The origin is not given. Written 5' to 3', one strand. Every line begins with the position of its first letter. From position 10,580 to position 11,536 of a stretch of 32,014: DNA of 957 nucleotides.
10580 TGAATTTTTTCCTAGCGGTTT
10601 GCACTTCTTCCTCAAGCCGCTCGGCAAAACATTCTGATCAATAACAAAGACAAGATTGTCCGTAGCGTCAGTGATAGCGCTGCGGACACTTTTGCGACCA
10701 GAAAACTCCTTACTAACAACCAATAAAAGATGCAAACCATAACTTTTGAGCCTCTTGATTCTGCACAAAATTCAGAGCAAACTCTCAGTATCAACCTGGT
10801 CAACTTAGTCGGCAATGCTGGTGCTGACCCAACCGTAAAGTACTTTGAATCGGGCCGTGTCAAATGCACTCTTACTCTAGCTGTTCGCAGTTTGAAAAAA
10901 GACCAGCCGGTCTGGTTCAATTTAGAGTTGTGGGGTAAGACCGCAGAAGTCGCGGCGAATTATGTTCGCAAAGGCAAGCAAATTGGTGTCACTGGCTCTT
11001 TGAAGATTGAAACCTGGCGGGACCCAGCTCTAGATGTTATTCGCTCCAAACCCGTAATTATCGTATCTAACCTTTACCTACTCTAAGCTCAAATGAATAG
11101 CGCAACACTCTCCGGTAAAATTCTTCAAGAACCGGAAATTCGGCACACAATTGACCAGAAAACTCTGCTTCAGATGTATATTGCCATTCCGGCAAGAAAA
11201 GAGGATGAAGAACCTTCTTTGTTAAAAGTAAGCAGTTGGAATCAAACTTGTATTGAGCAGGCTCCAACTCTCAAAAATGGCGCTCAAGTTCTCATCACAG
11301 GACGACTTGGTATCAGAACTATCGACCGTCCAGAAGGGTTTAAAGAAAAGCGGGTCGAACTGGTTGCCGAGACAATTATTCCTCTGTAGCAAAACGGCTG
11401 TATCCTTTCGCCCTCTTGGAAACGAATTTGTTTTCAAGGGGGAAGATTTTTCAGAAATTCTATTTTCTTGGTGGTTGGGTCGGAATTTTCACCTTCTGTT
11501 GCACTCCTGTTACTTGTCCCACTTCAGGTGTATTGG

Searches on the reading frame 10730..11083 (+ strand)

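Call 52: search_protein_families(library=pfam, proteins=[window:10730-11083:+], max_evalue=0.001)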
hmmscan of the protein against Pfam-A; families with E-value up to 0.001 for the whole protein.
window:10730-11083:+ (118 aa): 1 family
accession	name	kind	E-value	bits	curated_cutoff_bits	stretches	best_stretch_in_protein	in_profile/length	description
PF00436.31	SSB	-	1.1e-20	74.1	26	1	22-117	2-103/104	Single-strand binding protein family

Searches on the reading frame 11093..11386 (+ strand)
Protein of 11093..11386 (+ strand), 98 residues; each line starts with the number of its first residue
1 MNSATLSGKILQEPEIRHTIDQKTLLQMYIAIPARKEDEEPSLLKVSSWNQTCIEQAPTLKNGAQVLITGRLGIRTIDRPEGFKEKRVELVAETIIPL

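Call 52: search_protein_families(library=pfam, proteins=[window:11093-11386:+], max_evalue=0.001)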
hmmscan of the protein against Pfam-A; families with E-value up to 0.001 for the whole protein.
window:11093-11386:+ (98 aa): 1 family
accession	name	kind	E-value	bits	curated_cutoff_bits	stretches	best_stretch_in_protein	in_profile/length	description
PF00436.31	SSB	-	2.8e-15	56.7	26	1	1-95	1-101/104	Single-strand binding protein family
